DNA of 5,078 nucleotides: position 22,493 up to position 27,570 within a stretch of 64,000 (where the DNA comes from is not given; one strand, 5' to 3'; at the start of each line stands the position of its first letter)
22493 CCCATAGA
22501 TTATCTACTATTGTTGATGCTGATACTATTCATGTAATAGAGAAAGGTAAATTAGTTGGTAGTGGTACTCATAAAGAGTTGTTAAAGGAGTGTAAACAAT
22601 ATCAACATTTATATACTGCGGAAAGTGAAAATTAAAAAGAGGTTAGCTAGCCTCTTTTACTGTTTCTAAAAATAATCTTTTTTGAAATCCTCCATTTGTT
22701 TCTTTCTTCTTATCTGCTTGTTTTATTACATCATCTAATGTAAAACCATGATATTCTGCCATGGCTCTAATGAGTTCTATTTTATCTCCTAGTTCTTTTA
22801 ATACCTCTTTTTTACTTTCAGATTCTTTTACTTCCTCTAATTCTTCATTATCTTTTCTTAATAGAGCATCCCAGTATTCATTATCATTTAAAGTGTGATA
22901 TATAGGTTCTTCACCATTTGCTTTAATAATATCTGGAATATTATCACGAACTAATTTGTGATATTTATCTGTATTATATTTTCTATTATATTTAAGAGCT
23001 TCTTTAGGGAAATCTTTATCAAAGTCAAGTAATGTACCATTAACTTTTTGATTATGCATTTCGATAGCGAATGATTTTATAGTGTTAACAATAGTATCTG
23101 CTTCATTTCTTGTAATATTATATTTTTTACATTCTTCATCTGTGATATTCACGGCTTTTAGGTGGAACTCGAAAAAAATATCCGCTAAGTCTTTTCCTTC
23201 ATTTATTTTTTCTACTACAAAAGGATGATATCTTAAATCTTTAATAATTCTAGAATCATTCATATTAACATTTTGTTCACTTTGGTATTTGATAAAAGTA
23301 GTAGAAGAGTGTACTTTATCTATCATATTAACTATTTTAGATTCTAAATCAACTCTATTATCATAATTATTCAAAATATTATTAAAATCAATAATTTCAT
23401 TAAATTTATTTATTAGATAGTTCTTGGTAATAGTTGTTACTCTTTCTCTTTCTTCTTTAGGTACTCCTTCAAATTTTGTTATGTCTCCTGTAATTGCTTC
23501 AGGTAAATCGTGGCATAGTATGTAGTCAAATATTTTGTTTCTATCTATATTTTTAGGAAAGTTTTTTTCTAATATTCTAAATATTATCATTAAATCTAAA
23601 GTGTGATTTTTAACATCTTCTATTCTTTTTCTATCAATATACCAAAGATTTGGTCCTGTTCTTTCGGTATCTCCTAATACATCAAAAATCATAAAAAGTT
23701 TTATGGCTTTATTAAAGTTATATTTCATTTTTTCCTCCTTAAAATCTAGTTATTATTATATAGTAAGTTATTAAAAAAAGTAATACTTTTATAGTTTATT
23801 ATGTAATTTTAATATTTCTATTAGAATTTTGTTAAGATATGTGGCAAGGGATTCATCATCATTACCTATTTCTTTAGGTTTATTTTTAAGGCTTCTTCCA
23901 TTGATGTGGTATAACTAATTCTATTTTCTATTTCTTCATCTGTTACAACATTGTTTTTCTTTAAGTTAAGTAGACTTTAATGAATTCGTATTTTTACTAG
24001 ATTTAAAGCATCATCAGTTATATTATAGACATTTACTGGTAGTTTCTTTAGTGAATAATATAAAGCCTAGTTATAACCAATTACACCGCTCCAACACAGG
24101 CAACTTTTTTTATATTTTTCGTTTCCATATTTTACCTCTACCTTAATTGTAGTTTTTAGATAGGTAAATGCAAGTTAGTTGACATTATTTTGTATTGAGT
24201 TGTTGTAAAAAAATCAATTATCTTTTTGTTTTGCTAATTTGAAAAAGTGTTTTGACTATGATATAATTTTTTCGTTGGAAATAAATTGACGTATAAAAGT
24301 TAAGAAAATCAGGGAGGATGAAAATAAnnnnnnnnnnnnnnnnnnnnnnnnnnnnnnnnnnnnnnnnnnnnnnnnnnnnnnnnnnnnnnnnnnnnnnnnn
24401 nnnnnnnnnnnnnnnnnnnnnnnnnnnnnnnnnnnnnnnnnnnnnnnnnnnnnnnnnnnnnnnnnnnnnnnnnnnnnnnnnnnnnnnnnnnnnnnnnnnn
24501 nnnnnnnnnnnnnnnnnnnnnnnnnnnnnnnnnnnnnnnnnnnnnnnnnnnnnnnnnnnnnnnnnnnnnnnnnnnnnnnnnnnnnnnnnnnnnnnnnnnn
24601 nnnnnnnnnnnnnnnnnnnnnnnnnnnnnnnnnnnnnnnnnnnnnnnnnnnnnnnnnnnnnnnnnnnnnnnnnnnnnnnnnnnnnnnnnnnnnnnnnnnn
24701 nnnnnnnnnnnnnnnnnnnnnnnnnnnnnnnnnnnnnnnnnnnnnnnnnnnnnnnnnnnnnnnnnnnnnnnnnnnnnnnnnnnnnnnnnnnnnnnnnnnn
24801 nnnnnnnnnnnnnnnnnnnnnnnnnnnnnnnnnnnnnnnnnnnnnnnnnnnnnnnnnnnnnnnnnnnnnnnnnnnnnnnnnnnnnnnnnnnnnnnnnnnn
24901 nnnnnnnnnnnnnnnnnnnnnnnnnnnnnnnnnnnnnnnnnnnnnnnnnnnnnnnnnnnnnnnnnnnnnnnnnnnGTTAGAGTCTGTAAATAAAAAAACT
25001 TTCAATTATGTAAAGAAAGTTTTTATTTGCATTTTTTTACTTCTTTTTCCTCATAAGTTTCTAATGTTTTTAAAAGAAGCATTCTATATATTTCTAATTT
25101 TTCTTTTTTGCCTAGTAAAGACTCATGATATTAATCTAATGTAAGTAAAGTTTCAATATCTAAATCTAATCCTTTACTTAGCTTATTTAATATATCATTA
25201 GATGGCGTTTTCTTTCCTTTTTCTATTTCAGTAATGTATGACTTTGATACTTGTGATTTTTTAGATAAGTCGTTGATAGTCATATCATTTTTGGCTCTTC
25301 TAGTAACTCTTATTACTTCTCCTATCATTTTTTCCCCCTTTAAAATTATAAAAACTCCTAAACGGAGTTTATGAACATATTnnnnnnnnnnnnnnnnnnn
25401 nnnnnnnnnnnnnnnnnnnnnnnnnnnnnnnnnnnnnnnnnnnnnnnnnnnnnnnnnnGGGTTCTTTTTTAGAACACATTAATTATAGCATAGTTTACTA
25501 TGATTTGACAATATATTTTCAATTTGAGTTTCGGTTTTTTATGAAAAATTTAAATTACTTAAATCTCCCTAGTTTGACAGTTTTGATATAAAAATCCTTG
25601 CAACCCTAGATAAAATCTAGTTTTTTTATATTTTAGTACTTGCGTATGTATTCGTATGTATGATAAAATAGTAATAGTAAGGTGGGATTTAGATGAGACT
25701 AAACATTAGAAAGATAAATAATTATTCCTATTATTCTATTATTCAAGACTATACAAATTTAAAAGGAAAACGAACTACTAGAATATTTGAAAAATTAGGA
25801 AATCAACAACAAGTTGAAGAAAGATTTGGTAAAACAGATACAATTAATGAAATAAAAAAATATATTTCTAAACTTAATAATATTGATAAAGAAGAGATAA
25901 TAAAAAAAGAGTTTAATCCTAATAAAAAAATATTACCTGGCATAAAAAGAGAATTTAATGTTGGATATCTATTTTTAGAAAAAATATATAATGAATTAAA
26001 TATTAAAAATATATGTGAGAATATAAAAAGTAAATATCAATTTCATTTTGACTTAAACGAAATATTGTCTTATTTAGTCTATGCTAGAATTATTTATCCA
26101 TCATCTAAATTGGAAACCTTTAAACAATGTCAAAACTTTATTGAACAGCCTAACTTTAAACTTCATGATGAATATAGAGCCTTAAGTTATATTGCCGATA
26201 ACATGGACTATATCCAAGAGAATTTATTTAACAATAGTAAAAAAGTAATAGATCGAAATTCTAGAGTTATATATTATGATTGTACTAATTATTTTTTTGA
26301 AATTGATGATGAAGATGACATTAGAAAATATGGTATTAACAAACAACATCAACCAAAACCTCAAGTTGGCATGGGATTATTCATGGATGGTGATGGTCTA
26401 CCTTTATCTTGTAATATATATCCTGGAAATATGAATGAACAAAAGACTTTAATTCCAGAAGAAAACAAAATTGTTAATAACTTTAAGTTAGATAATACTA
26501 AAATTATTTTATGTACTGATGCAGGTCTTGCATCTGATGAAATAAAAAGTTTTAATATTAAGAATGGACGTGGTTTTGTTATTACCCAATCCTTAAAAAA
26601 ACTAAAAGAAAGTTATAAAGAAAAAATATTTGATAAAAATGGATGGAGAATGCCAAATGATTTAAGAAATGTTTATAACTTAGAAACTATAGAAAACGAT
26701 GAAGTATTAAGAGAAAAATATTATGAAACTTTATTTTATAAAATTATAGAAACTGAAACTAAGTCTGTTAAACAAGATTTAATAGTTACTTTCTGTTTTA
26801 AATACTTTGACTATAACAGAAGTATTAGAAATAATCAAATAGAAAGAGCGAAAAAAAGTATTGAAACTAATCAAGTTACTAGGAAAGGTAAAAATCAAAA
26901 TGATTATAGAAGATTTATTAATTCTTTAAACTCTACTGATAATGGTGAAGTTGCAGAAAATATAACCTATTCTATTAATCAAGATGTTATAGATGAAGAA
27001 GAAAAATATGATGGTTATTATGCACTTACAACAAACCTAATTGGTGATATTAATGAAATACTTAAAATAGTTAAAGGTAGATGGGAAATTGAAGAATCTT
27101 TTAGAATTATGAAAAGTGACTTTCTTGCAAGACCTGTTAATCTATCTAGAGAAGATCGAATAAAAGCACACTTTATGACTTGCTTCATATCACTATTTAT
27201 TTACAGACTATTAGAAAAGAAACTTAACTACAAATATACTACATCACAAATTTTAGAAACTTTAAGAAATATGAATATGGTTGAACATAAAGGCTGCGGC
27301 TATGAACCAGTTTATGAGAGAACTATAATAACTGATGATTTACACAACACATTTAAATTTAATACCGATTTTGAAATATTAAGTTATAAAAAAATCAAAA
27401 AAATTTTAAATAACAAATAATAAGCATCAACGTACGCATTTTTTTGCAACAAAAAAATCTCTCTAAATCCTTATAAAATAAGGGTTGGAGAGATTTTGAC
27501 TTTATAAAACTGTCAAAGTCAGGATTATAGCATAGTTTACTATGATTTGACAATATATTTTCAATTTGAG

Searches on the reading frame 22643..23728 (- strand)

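Call 19: search_protein_families(library=pfam, proteins=[window:22643-23728:-], max_evalue=0.001)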
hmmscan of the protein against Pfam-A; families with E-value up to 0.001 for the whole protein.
window:22643-23728:- (361 aa): 2 families
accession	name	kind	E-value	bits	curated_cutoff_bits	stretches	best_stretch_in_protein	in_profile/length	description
PF13023.12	HD_3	-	1.8e-18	67.5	22.5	1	29-155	12-141/165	HD domain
PF12917.13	YfbR-like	-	1.6e-05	25.1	25.9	1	36-153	23-146/182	5'-deoxynucleotidase YfbR-like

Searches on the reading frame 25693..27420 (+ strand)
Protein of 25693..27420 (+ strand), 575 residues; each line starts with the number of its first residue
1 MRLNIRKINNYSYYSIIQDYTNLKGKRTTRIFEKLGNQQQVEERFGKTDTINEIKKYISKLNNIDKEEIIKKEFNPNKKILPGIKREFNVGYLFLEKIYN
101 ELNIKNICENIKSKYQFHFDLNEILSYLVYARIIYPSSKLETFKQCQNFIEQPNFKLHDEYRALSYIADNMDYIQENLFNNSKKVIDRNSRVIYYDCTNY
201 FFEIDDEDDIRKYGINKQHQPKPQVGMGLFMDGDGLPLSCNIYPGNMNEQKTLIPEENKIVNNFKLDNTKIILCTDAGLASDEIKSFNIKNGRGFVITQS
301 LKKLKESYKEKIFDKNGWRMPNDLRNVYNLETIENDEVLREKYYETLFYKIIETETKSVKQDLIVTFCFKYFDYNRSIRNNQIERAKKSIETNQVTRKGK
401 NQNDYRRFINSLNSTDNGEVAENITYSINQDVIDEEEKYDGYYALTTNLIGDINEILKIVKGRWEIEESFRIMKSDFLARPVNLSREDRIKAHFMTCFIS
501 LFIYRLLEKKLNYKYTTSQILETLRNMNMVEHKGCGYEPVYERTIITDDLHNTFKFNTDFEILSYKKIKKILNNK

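Call 19: search_protein_families(library=pfam, proteins=[window:25693-27420:+], max_evalue=0.001)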
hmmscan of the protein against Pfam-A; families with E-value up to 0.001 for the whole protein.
window:25693-27420:+ (575 aa): 1 family
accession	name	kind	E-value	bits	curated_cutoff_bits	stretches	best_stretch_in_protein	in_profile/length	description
PF01609.27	DDE_Tnp_1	-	5.7e-10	39.7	23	1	218-502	29-199/200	Transposase DDE domain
